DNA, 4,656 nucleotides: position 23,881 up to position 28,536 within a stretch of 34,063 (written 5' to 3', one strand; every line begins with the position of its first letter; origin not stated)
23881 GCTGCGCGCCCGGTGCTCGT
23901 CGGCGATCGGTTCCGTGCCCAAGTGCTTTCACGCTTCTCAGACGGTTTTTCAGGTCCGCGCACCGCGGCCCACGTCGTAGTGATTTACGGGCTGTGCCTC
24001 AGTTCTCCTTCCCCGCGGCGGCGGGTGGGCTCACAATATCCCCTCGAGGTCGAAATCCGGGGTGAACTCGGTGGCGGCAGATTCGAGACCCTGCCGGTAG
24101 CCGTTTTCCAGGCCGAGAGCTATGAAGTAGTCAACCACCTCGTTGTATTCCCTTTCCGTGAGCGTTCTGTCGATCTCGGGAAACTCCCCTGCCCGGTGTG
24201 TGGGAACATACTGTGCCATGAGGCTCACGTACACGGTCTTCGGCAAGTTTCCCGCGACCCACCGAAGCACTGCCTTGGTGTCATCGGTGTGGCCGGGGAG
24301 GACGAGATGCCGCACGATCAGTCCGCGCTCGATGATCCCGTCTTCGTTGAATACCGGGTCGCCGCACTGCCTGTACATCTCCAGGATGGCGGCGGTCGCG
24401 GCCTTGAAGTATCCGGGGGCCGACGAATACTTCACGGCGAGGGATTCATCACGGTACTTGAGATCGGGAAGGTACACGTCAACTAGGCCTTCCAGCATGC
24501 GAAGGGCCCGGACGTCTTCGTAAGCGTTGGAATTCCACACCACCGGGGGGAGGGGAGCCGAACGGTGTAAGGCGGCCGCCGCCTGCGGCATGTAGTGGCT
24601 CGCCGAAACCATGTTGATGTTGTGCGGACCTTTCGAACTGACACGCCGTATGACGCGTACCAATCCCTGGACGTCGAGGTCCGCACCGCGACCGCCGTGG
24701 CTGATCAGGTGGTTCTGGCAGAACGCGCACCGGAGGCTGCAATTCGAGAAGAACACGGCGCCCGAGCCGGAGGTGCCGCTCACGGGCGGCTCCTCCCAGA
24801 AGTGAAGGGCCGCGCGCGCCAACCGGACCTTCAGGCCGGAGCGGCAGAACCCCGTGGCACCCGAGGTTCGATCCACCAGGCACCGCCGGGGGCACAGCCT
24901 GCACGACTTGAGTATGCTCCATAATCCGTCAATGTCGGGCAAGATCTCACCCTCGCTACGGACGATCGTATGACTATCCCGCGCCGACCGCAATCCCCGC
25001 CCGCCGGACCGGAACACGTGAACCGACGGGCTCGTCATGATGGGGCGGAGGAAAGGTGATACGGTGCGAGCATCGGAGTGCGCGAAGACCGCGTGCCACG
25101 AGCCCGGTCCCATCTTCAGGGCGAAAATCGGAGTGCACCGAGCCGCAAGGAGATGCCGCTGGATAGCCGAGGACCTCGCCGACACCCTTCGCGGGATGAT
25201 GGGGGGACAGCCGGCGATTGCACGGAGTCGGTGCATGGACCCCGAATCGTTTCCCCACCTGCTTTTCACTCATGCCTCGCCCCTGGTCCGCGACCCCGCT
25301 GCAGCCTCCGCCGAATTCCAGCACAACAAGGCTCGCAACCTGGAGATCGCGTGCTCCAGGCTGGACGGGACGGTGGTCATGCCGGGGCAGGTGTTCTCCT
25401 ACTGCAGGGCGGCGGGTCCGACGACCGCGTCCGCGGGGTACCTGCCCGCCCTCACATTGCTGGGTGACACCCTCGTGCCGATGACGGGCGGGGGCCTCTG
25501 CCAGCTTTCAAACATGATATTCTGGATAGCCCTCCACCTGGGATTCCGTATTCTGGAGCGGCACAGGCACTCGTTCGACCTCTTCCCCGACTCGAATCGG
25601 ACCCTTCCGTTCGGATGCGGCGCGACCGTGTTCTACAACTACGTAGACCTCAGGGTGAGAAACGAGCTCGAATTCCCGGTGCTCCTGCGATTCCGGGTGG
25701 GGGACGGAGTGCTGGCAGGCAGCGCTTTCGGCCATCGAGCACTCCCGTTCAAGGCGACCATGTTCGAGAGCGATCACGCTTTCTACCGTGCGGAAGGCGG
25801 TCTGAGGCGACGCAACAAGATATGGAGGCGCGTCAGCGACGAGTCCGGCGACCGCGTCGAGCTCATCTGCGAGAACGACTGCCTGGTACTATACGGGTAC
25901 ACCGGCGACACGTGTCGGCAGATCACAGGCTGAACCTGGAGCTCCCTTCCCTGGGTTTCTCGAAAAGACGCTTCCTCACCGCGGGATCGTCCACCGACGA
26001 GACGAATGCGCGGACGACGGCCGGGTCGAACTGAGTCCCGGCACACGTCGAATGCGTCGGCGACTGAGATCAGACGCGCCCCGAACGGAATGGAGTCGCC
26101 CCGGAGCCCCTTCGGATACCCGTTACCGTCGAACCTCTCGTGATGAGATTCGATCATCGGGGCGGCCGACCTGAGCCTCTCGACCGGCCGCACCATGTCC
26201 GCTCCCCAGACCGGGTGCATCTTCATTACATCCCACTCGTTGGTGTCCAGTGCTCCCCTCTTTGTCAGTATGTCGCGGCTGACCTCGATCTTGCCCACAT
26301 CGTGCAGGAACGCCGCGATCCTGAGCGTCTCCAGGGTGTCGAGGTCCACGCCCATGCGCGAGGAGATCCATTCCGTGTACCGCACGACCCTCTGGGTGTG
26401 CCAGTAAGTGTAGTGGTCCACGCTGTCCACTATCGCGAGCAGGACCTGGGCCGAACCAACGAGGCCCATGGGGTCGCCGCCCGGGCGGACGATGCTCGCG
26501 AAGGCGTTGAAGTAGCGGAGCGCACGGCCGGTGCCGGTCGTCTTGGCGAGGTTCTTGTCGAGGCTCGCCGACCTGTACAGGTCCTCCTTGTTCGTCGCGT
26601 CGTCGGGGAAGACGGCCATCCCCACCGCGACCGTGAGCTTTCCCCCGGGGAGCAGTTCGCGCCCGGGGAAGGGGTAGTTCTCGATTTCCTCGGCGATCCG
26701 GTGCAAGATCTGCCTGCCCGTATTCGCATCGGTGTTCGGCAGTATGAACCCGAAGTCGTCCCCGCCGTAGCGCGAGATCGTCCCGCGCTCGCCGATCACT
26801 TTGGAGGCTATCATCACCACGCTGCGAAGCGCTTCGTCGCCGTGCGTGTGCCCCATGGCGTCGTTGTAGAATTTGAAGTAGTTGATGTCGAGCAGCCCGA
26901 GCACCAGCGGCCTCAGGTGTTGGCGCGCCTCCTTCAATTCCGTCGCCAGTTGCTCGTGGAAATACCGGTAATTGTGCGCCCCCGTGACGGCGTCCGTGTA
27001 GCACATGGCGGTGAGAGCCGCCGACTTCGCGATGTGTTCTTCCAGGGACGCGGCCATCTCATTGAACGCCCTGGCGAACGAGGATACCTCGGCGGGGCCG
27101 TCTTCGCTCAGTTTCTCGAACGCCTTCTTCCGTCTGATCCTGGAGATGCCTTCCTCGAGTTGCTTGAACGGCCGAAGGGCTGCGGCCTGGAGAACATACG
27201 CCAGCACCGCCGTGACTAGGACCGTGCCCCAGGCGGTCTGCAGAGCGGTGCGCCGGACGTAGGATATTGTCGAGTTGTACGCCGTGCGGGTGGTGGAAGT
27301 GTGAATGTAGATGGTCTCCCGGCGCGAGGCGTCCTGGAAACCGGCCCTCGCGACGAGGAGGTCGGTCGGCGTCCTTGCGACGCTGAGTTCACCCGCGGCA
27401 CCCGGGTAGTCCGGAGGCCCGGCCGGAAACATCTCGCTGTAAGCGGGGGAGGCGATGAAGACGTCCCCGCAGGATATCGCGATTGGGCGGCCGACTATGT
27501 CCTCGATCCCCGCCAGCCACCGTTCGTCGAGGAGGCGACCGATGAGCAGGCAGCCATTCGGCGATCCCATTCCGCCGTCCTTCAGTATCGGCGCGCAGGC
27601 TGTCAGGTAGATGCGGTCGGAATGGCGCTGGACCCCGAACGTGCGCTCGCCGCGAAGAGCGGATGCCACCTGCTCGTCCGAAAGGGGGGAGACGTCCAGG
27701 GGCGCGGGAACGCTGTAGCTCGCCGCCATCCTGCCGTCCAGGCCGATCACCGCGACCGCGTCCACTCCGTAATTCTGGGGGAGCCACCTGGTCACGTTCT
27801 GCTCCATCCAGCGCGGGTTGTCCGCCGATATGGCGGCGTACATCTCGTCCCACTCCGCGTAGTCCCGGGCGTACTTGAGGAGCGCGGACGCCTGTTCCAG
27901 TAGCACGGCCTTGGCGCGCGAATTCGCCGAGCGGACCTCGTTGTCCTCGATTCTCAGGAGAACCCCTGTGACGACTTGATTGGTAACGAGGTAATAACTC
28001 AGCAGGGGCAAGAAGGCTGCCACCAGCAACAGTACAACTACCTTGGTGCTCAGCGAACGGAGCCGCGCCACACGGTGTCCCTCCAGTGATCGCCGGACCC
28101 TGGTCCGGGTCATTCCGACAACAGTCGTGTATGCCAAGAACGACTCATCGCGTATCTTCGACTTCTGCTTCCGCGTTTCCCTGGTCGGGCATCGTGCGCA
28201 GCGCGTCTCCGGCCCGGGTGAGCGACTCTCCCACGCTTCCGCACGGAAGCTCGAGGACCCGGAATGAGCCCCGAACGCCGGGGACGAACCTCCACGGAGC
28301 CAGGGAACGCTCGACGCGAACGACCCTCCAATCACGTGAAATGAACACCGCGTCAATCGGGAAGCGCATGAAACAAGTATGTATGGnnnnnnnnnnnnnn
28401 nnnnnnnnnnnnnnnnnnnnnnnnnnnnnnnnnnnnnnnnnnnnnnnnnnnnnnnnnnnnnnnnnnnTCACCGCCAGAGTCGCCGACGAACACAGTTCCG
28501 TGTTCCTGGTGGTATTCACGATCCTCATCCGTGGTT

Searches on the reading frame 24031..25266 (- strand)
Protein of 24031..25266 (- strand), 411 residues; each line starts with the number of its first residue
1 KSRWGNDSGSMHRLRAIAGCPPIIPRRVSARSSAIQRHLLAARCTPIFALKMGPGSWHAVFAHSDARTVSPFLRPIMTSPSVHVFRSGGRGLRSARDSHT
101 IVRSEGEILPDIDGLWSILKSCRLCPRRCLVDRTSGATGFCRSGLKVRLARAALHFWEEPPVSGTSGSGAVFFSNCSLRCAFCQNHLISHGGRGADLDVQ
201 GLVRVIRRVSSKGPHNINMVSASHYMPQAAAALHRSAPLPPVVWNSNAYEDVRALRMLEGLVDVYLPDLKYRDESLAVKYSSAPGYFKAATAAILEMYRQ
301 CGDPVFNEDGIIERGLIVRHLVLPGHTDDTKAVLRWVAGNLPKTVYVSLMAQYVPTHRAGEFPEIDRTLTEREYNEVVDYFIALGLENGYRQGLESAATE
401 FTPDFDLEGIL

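Call 65: search_protein_families(library=pfam, proteins=[window:24031-25266:-], max_evalue=0.001)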
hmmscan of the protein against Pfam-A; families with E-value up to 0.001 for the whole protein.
window:24031-25266:- (411 aa): 1 family
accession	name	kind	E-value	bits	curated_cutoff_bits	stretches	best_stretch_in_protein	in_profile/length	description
PF04055.27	Radical_SAM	-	1.2e-06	29.2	29.5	1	172-336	3-165/166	Radical SAM superfamily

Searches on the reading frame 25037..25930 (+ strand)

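Call 65: search_protein_families(library=pfam, proteins=[window:25037-25930:+], max_evalue=0.001)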
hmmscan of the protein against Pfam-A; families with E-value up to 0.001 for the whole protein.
window:25037-25930:+ (298 aa): 1 family
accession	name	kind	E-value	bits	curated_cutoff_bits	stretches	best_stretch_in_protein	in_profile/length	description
PF04294.18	VanW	-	6.3e-37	126.4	27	1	97-227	1-126/130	VanW like protein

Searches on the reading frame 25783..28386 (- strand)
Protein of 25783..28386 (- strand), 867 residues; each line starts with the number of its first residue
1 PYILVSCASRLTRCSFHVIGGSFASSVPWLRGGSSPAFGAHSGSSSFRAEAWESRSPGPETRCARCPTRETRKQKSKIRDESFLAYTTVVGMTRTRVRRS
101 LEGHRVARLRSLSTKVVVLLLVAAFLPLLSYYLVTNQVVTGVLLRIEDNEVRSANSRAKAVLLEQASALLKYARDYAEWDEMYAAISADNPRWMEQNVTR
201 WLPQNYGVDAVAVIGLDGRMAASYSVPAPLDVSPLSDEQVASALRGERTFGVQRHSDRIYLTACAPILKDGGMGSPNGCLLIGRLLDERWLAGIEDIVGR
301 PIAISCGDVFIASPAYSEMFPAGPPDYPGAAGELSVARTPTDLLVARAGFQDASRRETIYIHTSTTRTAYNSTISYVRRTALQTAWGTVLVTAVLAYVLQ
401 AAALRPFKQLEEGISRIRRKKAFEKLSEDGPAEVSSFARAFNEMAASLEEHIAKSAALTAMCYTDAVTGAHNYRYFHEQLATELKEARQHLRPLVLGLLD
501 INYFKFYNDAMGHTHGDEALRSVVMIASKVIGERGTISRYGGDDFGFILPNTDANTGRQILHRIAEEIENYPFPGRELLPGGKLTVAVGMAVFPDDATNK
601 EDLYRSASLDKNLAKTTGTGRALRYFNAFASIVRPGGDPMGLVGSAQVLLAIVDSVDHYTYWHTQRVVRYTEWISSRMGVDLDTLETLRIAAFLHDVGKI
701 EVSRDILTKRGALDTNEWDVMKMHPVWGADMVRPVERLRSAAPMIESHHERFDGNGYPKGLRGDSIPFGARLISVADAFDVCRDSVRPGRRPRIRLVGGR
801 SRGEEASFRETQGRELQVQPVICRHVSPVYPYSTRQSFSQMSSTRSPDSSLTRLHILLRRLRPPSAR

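Call 65: search_protein_families(library=pfam, proteins=[window:25783-28386:-], max_evalue=0.001)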
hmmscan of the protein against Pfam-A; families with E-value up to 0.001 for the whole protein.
window:25783-28386:- (867 aa): 5 families
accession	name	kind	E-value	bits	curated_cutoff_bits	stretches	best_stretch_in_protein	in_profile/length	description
PF00990.26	GGDEF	-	1.9e-29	103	23.8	1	463-619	2-159/161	Diguanylate cyclase, GGDEF domain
PF13487.12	HD_5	-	2.3e-25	89.7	27.2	1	648-791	2-147/170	HD domain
PF05228.19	CHASE4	-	6e-23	82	26.2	1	162-304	2-139/140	CHASE4 domain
PF01966.28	HD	-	4e-18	66.2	22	1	662-780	3-114/116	HD domain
PF00672.30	HAMP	-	0.00031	21.4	25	0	403-450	6-53/53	HAMP domain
